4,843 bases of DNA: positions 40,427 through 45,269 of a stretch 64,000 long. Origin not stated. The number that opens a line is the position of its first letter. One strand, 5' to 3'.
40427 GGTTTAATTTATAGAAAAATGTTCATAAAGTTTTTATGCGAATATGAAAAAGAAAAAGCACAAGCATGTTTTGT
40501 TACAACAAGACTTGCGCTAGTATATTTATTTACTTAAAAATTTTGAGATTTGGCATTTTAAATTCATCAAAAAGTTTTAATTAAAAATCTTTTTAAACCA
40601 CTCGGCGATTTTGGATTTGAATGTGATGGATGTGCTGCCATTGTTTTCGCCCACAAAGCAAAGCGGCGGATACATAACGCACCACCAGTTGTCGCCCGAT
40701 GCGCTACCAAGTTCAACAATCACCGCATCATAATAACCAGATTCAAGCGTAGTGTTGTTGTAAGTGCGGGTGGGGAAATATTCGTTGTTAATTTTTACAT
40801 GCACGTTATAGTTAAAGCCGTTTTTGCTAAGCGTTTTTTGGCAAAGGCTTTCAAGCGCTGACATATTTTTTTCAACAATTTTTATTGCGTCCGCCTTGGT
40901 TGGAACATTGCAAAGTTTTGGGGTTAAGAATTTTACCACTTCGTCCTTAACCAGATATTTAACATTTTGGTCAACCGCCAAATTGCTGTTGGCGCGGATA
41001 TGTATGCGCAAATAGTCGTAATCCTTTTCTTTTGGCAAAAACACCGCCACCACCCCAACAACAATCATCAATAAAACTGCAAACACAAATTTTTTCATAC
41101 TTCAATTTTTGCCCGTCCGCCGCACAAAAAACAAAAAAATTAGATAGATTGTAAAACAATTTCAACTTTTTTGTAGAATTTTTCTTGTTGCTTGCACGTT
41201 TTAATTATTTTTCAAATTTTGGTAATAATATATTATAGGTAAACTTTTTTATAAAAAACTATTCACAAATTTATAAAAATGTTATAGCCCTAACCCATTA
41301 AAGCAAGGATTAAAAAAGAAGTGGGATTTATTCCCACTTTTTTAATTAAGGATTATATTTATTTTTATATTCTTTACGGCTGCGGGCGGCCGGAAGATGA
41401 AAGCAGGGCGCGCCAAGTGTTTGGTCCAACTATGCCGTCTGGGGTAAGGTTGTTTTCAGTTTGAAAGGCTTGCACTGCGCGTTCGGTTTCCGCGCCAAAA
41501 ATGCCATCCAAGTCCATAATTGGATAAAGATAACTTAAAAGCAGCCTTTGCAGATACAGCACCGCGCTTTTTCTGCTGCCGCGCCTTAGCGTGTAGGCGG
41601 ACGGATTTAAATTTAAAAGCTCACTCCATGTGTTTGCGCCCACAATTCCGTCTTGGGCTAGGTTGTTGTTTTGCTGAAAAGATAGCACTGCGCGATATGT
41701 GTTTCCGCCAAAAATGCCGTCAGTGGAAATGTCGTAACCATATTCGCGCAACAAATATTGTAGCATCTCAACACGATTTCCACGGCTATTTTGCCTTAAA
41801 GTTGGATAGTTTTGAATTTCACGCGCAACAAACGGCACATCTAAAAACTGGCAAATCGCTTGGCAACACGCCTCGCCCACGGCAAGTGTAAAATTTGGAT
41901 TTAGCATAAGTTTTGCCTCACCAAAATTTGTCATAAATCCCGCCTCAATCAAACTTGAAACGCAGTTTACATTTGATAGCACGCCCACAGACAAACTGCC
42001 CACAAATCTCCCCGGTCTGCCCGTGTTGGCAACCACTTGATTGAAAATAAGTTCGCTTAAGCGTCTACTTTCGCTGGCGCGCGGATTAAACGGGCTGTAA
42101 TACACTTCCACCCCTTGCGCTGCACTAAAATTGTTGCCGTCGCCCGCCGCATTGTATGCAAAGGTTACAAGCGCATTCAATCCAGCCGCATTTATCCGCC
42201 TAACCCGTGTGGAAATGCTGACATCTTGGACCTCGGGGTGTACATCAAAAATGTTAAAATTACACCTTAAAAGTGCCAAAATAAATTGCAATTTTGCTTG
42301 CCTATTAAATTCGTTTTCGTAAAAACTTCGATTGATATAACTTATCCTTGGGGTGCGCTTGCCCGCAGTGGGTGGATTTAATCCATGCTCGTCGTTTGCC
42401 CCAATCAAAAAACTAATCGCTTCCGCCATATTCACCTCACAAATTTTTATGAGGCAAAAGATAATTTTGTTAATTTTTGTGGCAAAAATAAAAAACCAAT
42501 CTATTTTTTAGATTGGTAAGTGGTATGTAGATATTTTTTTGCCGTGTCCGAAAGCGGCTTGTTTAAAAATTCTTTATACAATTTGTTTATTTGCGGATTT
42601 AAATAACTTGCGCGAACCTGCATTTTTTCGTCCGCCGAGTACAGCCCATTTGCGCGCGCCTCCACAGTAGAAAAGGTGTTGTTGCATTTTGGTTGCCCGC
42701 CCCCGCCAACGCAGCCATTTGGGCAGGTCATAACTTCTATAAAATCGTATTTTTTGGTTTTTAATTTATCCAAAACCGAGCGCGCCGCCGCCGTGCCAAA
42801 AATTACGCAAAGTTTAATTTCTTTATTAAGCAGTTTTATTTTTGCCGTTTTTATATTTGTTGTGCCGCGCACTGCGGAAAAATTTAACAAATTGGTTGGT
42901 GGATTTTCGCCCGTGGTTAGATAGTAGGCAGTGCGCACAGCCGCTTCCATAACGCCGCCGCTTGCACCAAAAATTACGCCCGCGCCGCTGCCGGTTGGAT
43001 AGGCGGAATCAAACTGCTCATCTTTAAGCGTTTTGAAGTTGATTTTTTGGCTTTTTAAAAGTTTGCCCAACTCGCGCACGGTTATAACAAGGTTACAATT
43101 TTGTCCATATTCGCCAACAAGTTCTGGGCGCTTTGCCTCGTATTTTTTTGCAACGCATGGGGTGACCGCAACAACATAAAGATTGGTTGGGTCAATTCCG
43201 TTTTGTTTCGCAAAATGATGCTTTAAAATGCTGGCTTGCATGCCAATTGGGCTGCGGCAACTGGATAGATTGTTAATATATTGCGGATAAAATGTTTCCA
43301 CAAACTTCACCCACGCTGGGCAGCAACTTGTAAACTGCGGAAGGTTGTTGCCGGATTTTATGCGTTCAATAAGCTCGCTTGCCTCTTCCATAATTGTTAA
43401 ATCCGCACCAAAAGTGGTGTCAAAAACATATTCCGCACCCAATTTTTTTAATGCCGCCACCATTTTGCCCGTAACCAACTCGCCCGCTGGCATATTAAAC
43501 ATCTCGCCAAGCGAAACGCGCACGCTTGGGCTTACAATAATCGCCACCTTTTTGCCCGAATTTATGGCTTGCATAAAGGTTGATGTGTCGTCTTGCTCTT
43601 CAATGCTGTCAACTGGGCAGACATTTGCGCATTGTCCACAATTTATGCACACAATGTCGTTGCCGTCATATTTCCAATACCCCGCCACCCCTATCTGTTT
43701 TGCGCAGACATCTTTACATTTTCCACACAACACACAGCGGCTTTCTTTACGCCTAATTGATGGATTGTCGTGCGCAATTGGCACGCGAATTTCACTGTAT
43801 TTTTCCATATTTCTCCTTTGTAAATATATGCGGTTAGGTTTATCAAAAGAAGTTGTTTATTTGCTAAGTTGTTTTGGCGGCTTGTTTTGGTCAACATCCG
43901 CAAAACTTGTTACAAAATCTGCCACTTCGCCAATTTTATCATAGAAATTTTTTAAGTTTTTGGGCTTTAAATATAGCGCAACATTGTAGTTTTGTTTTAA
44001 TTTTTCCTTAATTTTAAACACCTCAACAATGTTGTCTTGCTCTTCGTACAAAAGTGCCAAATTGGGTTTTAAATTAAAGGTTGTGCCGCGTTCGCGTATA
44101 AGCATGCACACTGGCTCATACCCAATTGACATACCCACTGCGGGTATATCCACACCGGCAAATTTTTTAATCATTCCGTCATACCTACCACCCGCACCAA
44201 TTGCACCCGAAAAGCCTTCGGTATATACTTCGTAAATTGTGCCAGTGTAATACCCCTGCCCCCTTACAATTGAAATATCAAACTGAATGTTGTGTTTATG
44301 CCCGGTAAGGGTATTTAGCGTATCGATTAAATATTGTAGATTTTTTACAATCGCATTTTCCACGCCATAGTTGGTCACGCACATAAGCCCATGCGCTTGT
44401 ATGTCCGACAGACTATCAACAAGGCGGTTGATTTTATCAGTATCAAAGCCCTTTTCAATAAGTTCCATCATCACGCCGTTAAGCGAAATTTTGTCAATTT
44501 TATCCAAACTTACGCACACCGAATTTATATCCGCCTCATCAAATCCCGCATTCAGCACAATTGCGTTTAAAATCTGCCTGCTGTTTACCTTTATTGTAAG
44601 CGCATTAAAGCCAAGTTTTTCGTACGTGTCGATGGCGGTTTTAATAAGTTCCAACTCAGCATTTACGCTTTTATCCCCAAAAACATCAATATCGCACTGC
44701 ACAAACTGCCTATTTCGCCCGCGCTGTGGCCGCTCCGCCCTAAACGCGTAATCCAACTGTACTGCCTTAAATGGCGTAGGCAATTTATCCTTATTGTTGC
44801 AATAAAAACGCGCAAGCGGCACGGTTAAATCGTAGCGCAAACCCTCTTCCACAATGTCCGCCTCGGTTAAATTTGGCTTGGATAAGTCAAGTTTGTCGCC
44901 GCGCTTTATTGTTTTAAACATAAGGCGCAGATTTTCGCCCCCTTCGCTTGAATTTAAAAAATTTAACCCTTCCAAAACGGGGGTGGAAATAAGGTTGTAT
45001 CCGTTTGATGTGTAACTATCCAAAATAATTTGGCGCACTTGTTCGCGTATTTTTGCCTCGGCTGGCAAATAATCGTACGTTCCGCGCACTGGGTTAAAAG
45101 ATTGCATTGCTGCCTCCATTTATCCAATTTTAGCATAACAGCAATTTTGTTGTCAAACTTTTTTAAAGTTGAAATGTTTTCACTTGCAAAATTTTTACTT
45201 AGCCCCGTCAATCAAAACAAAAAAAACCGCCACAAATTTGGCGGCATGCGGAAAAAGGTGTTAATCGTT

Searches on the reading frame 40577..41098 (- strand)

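Call 51: search_protein_families(library=pfam, proteins=[window:40577-41098:-], max_evalue=0.001)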
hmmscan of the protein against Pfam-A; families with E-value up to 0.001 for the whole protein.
window:40577-41098:- (173 aa): 1 family
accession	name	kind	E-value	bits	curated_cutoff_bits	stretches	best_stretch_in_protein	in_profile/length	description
PF09551.15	Spore_II_R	-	2.7e-42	144.7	25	1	29-151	4-126/128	Stage II sporulation protein R (spore_II_R)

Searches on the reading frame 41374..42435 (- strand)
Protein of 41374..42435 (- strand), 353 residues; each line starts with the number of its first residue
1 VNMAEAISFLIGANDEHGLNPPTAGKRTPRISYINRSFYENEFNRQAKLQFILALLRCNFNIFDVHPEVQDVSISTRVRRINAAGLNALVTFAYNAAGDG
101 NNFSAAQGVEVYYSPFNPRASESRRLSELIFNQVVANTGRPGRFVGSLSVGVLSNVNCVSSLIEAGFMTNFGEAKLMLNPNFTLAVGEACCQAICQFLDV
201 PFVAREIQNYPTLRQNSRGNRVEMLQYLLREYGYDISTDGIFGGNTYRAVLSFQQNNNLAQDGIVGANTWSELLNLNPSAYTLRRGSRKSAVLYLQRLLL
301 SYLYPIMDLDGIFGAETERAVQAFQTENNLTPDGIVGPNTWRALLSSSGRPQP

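Call 51: search_protein_families(library=pfam, proteins=[window:41374-42435:-], max_evalue=0.001)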
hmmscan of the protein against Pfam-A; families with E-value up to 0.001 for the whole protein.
window:41374-42435:- (353 aa): 4 families
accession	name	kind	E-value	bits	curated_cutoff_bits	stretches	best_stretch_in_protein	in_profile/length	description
PF01471.23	PG_binding_1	-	2.2e-35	121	23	2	290-344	3-57/57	Putative peptidoglycan binding domain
PF01520.23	Amidase_3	-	5.3e-17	62.8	27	1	35-195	17-173/174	N-acetylmuramoyl-L-alanine amidase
PF09374.15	PG_binding_3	-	4.8e-16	59.1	24.6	1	222-251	3-32/76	Predicted Peptidoglycan domain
PF08823.16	PG_binding_2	-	0.00056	20.6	21.1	0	211-259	7-56/74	Putative peptidoglycan binding domain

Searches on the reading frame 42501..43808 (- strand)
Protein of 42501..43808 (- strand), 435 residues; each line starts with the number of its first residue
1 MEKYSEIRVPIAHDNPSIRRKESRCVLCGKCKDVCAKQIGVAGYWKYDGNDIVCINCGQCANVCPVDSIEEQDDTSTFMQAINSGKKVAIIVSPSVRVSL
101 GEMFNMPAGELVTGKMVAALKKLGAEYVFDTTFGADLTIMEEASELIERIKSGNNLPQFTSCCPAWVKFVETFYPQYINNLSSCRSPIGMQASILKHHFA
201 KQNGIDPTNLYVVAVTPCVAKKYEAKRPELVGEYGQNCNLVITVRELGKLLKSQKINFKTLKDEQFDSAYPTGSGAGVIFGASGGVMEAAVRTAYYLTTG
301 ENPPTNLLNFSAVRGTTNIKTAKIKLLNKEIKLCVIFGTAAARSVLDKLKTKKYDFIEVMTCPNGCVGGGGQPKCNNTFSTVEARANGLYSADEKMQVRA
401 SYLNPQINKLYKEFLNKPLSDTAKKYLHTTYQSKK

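Call 51: search_protein_families(library=pfam, proteins=[window:42501-43808:-], max_evalue=0.001)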
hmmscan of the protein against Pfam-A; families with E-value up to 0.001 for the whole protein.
window:42501-43808:- (435 aa): 13 families
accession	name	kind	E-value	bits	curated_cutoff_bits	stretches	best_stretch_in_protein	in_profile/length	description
PF02906.19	Fe_hyd_lg_C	-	2e-88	296.6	22.1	1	86-370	1-245/245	Iron only hydrogenase large subunit, C-terminal domain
PF02256.22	Fe_hyd_SSU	-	3.9e-20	72.1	24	1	382-434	4-56/56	Iron hydrogenase small subunit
PF13183.11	Fer4_8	-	6.9e-07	30.1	27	0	54-71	5-22/68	4Fe-4S dicluster domain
PF13534.11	Fer4_17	-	1.6e-06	29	22.2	0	54-86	2-33/61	4Fe-4S dicluster domain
PF13484.11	Fer4_16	-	5e-06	27.6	30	1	54-74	2-21/66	4Fe-4S double cluster binding domain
PF13237.11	Fer4_10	-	1.8e-05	25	25.5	0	18-65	2-53/53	4Fe-4S dicluster domain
PF00037.32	Fer4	-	1.8e-05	24.8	21.1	1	54-70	8-24/24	4Fe-4S binding domain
PF12838.12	Fer4_7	-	3.9e-05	24.5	27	1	24-67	1-51/52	4Fe-4S dicluster domain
PF12797.12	Fer4_2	-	5e-05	23.4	24.5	0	54-66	10-22/22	4Fe-4S binding domain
PF25160.1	LdpA_Fe-S-bd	-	6.4e-05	23.1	27.6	0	54-73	28-47/49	LdpA Fe-S cluster-binding domain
PF14697.11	Fer4_21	-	0.00011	22.7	35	1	21-70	4-58/59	4Fe-4S dicluster domain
PF12837.12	Fer4_6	-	0.0002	21.6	25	0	54-68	9-23/24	4Fe-4S binding domain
PF13187.11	Fer4_9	-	0.00072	20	27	0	24-67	1-50/52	4Fe-4S dicluster domain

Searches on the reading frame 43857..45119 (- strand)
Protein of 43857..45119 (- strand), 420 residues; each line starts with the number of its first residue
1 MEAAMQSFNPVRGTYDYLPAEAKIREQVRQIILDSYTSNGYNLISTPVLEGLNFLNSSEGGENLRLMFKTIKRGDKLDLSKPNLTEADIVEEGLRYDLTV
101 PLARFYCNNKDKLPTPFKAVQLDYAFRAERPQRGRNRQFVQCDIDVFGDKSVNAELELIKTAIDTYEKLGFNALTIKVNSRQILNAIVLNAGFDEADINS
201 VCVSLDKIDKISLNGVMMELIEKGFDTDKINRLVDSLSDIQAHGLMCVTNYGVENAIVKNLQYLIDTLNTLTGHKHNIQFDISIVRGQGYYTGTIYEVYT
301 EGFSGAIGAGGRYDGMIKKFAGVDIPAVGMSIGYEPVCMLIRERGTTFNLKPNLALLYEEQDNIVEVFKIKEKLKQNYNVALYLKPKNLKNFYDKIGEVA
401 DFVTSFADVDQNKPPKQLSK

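Call 51: search_protein_families(library=pfam, proteins=[window:43857-45119:-], max_evalue=0.001)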
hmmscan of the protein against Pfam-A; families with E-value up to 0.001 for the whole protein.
window:43857-45119:- (420 aa): 2 families
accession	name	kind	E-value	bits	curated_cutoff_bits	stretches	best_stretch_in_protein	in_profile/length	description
PF13393.11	tRNA-synt_His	-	5.4e-43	147.8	25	1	13-335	1-306/308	Histidyl-tRNA synthetase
PF00587.30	tRNA-synt_2b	-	1.2e-06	29.2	29.3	1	109-205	28-110/179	tRNA synthetase class II core domain (G, H, P, S and T)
